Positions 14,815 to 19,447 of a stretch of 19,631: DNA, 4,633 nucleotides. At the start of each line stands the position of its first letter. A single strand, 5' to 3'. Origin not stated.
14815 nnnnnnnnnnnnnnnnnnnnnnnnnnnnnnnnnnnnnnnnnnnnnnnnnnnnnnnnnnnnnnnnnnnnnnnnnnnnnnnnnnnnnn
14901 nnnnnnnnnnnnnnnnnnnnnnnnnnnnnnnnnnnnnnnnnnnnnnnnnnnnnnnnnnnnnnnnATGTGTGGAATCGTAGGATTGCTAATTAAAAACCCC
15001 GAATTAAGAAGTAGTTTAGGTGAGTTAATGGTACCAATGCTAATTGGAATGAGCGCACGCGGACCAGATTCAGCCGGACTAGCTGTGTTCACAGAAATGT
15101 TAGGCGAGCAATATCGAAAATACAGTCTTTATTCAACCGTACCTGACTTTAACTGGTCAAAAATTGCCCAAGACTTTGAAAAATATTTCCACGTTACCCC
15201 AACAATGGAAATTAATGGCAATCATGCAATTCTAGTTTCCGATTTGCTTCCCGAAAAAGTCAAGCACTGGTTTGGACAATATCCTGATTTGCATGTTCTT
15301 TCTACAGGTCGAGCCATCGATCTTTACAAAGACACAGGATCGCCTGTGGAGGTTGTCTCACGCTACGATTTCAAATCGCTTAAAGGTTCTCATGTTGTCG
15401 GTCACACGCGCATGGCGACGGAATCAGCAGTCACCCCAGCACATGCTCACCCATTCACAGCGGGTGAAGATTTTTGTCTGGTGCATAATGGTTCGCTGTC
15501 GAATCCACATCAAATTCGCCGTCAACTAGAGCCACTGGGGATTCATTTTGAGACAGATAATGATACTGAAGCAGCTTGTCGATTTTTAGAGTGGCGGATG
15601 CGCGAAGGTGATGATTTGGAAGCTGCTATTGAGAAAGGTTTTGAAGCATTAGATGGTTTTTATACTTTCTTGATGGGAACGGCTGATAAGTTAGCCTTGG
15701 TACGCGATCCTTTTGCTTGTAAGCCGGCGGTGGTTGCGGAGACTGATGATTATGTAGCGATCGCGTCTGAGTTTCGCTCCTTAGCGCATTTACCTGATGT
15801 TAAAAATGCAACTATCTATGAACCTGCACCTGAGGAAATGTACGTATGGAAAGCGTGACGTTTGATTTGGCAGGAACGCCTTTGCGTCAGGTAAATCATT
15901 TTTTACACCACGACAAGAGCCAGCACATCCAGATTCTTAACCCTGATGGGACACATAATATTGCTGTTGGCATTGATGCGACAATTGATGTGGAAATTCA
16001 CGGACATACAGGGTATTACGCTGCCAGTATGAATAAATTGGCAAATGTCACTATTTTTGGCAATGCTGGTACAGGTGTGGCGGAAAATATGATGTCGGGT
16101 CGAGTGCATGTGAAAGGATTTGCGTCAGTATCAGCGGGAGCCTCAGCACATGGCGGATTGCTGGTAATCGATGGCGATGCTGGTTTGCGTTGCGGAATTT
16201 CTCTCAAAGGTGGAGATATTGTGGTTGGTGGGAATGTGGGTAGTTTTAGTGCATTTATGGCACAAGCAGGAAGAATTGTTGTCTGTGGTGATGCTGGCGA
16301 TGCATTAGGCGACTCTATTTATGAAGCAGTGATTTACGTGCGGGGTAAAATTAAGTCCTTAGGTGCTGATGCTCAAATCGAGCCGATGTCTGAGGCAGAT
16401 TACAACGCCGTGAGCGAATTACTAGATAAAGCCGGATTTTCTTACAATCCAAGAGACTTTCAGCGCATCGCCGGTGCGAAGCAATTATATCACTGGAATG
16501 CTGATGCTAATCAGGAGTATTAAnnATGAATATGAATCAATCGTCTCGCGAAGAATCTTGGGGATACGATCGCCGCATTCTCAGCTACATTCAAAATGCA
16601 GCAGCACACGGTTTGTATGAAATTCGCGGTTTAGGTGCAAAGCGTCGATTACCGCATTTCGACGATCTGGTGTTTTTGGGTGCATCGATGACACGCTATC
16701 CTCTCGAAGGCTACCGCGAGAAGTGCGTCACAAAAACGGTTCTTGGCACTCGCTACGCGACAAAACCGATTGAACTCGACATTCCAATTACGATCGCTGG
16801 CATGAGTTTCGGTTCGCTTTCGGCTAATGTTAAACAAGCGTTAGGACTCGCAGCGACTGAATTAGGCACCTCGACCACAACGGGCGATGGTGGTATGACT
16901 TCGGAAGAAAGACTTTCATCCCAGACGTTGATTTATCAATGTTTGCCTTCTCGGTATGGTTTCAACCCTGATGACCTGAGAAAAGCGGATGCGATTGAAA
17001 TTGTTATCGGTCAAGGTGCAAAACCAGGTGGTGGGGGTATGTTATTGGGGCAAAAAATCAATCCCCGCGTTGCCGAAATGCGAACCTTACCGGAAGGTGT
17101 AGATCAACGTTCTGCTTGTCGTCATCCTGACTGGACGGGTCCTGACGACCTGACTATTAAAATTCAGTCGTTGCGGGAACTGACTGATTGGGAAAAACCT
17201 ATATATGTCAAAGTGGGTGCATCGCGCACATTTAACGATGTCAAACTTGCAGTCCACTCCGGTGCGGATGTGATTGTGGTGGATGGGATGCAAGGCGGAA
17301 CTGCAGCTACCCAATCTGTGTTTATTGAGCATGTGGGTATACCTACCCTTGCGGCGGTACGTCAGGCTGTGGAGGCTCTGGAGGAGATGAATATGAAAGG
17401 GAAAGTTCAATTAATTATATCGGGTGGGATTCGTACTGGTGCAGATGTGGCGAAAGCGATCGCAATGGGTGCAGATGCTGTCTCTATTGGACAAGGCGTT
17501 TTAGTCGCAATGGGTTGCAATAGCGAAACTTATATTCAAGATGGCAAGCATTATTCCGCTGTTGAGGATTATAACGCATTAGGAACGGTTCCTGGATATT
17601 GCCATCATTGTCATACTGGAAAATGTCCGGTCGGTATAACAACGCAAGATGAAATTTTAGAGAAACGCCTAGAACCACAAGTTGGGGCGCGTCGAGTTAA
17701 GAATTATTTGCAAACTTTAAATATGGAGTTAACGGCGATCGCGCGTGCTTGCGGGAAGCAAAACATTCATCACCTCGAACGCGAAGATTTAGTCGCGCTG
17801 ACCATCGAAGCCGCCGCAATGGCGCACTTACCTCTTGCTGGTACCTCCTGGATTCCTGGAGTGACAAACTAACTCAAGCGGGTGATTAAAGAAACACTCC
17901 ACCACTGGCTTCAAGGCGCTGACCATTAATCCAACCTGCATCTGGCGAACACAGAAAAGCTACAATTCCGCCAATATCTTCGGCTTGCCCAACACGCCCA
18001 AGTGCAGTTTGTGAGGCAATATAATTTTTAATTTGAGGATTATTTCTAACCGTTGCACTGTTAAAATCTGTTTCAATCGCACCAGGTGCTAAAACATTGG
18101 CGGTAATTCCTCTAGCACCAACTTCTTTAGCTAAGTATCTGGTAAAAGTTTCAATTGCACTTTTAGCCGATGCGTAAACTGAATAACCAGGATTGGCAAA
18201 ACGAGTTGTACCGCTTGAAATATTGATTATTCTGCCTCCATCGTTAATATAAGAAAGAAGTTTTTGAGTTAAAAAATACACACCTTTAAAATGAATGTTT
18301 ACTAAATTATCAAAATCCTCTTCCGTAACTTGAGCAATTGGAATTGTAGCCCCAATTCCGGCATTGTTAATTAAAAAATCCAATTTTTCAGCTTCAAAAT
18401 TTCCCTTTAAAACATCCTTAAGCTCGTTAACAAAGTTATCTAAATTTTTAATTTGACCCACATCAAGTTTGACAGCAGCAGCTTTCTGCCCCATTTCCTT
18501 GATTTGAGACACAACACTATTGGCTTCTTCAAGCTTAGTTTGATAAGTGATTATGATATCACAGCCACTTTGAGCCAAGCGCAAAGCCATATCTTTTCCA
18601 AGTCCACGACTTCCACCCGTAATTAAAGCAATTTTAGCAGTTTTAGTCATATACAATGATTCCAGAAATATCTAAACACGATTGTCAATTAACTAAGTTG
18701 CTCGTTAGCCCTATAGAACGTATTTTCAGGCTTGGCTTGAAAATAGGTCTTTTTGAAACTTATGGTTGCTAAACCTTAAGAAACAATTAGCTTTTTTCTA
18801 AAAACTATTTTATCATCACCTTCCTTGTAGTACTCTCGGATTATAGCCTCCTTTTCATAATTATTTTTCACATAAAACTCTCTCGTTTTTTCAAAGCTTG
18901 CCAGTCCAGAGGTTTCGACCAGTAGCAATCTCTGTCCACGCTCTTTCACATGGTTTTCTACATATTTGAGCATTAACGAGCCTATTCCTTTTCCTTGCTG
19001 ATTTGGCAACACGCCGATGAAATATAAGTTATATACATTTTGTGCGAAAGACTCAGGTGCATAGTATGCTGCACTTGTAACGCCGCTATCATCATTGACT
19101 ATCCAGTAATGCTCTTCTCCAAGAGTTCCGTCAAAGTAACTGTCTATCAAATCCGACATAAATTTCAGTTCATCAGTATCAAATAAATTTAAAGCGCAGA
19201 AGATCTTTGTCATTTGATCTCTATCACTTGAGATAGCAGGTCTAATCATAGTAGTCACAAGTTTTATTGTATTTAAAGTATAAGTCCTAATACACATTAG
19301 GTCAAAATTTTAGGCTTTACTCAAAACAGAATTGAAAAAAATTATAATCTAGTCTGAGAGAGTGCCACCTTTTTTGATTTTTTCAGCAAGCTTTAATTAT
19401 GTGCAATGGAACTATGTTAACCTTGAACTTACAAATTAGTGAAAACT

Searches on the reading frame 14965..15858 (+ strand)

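Call 4: search_protein_families(library=pfam, proteins=[window:14965-15858:+])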
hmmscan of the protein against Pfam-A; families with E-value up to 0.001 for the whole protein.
window:14965-15858:+ (297 aa): 3 families
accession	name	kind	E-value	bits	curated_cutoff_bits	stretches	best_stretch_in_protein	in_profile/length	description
PF13522.11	GATase_6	-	2.1e-18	67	27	1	141-269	10-130/130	Glutamine amidotransferase domain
PF13537.11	GATase_7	-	1e-15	58.3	25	1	147-273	1-121/123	Glutamine amidotransferase domain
PF13230.11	GATase_4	-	3.6e-08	33.1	23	1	129-230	62-160/272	Glutamine amidotransferases class-II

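Call 34: search_protein_families(library=ncbifam, proteins=[window:14965-15858:+], max_evalue=0.00001)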
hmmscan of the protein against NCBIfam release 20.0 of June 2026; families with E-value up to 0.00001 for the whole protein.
window:14965-15858:+ (297 aa): 6 families
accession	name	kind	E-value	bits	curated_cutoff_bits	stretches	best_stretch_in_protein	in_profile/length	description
NF001484.0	PRK00331.1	subfamily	1.5e-27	96.3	381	1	116-275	40-200/601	isomerizing glutamine--fructose-6-phosphate transaminase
TIGR01135.1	glmS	equivalog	2.3e-26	92.4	418.05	1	116-275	39-199/607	glutamine--fructose-6-phosphate transaminase (isomerizing)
TIGR01134.1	purF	equivalog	8.1e-24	84.8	350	1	115-293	38-215/432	amidophosphoribosyltransferase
TIGR01536.1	asn_synth_AEB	equivalog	8.5e-18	64.6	267.1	1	141-283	44-176/517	asparagine synthase (glutamine-hydrolyzing)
TIGR03108.1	eps_aminotran_1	hypoth_equivalog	1.2e-08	34.1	816.9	1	164-282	64-175/628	XrtA/PEP-CTERM system amidotransferase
TIGR03104.1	trio_amidotrans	equivalog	1.9e-08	33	570.1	1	142-281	42-173/589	N-acetylglutaminylglutamine amidotransferase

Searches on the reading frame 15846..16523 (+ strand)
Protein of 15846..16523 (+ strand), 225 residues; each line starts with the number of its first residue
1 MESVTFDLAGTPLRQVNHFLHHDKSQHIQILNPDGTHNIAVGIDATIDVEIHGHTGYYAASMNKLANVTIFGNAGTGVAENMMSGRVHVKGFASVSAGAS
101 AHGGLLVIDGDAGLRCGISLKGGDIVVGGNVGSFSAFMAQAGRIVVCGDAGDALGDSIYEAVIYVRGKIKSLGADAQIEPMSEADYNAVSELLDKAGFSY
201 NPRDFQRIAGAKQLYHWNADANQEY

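Call 4: search_protein_families(library=pfam, proteins=[window:15846-16523:+])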
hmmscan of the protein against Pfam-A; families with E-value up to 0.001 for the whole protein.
window:15846-16523:+ (225 aa): 1 family
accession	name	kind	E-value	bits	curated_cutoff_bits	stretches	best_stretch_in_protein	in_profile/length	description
PF01493.24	GXGXG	-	3.4e-10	40.2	32.5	1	36-172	20-169/190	GXGXG motif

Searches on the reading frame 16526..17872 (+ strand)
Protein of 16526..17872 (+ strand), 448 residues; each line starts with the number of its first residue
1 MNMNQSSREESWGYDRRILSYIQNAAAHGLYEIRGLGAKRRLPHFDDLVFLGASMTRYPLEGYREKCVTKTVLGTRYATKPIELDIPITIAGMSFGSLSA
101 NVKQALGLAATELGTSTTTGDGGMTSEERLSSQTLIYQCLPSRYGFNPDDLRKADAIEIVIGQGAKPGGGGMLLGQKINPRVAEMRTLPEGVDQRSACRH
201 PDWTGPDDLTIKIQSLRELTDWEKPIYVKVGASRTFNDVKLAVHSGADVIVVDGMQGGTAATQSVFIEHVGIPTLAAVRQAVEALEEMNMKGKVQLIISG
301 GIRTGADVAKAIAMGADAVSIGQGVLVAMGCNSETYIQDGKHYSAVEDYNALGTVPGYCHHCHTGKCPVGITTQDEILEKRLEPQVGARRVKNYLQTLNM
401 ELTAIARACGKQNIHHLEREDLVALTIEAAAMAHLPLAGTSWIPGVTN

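Call 4: search_protein_families(library=pfam, proteins=[window:16526-17872:+])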
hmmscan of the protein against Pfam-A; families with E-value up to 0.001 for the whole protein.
window:16526-17872:+ (448 aa): 7 families
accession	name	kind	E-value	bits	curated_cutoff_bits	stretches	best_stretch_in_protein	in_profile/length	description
PF01645.23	Glu_synthase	-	8.1e-96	321.8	20.4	2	72-333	53-315/369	Conserved region in glutamate synthase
PF01070.24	FMN_dh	-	4.4e-17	62.6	24.9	1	212-334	206-314/350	FMN-dependent dehydrogenase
PF00478.31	IMPDH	-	4.1e-14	52.8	25.6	1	218-426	138-335/345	IMP dehydrogenase / GMP reductase domain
PF03060.21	NMO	-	6.2e-11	42.7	28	1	233-337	143-237/331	Nitronate monooxygenase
PF01180.27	DHO_dh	-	0.0006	19.5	27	0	276-325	221-272/291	Dihydroorotate dehydrogenase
PF00977.27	His_biosynth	-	0.00084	19.3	23.6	0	280-323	60-103/228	Histidine biosynthesis protein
PF01729.25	QRPTase_C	-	0.00088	19.5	23.1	0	213-323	70-156/169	Quinolinate phosphoribosyl transferase, C-terminal domain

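Call 34: search_protein_families(library=ncbifam, proteins=[window:16526-17872:+], max_evalue=0.00001)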
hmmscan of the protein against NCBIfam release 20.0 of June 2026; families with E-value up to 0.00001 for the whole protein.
window:16526-17872:+ (448 aa): 13 families
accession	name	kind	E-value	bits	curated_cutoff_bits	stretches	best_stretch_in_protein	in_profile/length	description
NF008730.0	PRK11750.1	equivalog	1.7e-40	138.3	1047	1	90-332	863-1106/1490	glutamate synthase large subunit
TIGR03966.1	actino_HemFlav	equivalog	2e-12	46.5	470.85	1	214-338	240-347/385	pre-mycofactocin synthase MftD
TIGR01302.1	IMP_dehydrog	equivalog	3.9e-12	45.8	481.5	1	212-345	252-379/450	IMP dehydrogenase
TIGR02151.1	IPP_isom_2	equivalog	1.4e-11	44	281.3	1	241-330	211-296/338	type 2 isopentenyl-diphosphate Delta-isomerase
NF005311.0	PRK06843.1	equivalog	1.2e-09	37.6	779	1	243-345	212-308/404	inosine 5-monophosphate dehydrogenase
NF008398.0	PRK11197.1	subfamily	1.5e-08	33.8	376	1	222-335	244-342/381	L-lactate dehydrogenase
TIGR01304.1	IMP_DH_rel_2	equivalog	5.2e-08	32.5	342.1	1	225-329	185-290/365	GuaB3 family IMP dehydrogenase-related protein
NF033901.1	L_lactate_LldD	exception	5.5e-08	32.2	550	1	222-336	244-343/377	FMN-dependent L-lactate dehydrogenase LldD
TIGR02708.1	L_lactate_ox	equivalog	1.1e-06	27.9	645.5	0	225-330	230-322/367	L-lactate oxidase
TIGR01305.1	GMP_reduct_1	equivalog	1.3e-06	27.7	492.15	1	237-340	162-259/343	GMP reductase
NF003302.0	PRK04302.1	subfamily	3.9e-06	26.8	132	0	278-328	160-208/223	triose-phosphate isomerase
NF005869.0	PRK07807.1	equivalog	4e-06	26.1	549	1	213-323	256-360/479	GuaB1 family IMP dehydrogenase-related protein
NF003470.0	PRK05096.1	equivalog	4.6e-06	26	397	1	235-343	161-263/347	GMP reductase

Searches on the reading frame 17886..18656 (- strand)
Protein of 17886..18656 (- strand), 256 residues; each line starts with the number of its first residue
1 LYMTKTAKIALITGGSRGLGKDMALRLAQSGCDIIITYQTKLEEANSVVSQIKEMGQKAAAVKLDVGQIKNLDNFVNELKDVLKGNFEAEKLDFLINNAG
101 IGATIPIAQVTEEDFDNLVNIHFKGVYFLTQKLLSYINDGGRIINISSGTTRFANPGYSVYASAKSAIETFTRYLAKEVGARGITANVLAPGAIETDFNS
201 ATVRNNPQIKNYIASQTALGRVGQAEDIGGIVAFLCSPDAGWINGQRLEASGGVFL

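Call 4: search_protein_families(library=pfam, proteins=[window:17886-18656:-])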
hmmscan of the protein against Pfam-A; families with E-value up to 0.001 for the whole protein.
window:17886-18656:- (256 aa): 4 families
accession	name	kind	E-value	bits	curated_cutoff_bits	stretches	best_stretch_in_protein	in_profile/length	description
PF13561.12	adh_short_C2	-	4.1e-55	187.4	27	1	17-254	6-235/236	Enoyl-(Acyl carrier protein) reductase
PF00106.31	adh_short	-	2.8e-49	167.7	26.6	1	8-203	1-191/195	short chain dehydrogenase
PF08659.16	KR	-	2.5e-15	57.3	22.6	1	11-178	4-166/180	KR domain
PF23441.1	SDR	-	3.2e-11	43.6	27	1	9-256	9-257/258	SDR-like rossmann domain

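Call 34: search_protein_families(library=ncbifam, proteins=[window:17886-18656:-], max_evalue=0.00001)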
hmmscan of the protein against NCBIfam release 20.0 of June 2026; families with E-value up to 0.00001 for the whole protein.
window:17886-18656:- (256 aa): 229 families (the best 25 are shown)
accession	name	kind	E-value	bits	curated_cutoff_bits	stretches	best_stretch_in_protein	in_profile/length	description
NF009388.0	PRK12747.1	equivalog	1.5e-58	198.4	376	1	7-254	4-250/252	short chain dehydrogenase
NF009387.0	PRK12746.1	equivalog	2.7e-57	194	363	1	7-255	6-253/254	SDR family oxidoreductase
TIGR01830.1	3oxo_ACP_reduc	equivalog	6.5e-56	189.7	297.75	1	10-254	1-238/239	3-oxoacyl-[acyl-carrier-protein] reductase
NF005559.1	PRK07231.1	subfamily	2.1e-53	181.4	215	1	7-255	4-248/249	glucose 1-dehydrogenase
NF004197.0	PRK05653.1-1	equivalog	1.5e-52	178.7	332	1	3-255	3-247/249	3-oxoacyl-ACP reductase FabG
NF005975.0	PRK08063.1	equivalog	5.9e-52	176.4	328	1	6-254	3-246/250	enoyl-[acyl-carrier-protein] reductase FabL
NF009466.0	PRK12826.1-2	subfamily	2.4e-51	174.6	222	1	6-254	2-244/248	3-oxoacyl-ACP reductase FabG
NF004198.0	PRK05653.1-3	equivalog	3.8e-50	170.6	296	1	4-256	4-248/248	3-oxoacyl-ACP reductase FabG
NF004778.0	PRK06124.1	equivalog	3e-49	167.7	303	1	6-254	10-252/256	SDR family oxidoreductase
NF053542.1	FlxB_rubin_SDR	equivalog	1.7e-48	165.5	340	1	8-254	1-239/239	flexirubin biosynthesis SDR family reductase FlxB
NF009464.0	PRK12824.1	subfamily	3.7e-48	164.3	269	1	7-255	2-243/245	3-oxoacyl-ACP reductase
NF004200.0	PRK05653.1-5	equivalog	4.1e-48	164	273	1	8-254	3-241/242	3-oxoacyl-ACP reductase FabG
NF004818.0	PRK06172.1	equivalog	1.1e-47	162.5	336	1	1-254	1-250/253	SDR family oxidoreductase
NF009384.0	PRK12743.1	equivalog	2.4e-47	161.3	264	1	4-255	3-248/258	SDR family oxidoreductase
TIGR02415.1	23BDH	subfamily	5e-47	160.4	304.35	1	8-254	1-251/254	acetoin reductase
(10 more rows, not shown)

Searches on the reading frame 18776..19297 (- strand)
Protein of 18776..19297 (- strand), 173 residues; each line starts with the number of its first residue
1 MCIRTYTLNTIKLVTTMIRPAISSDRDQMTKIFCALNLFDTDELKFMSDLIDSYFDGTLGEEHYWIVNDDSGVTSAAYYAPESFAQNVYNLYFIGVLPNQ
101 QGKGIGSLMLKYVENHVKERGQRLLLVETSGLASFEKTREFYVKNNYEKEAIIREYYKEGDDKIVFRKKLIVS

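Call 4: search_protein_families(library=pfam, proteins=[window:18776-19297:-])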
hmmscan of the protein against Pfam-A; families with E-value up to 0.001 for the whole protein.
window:18776-19297:- (173 aa): 3 families
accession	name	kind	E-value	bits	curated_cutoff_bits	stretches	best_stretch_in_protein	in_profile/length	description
PF13508.13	Acetyltransf_7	-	1.7e-09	38.4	27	1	61-148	2-83/84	Acetyltransferase (GNAT) domain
PF00583.31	Acetyltransf_1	-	1.5e-08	35.4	20.7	1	59-129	30-102/116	Acetyltransferase (GNAT) family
PF08445.16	FR47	-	0.00069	20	22.1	0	84-149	17-79/86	FR47-like protein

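Call 34: search_protein_families(library=ncbifam, proteins=[window:18776-19297:-], max_evalue=0.00001)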
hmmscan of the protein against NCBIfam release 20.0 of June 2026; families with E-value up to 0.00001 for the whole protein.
window:18776-19297:- (173 aa): 1 family
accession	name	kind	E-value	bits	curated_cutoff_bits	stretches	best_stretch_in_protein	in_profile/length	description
TIGR01575.1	rimI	equivalog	4.3e-10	39.9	86.4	1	55-164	23-130/132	ribosomal protein S18-alanine N-acetyltransferase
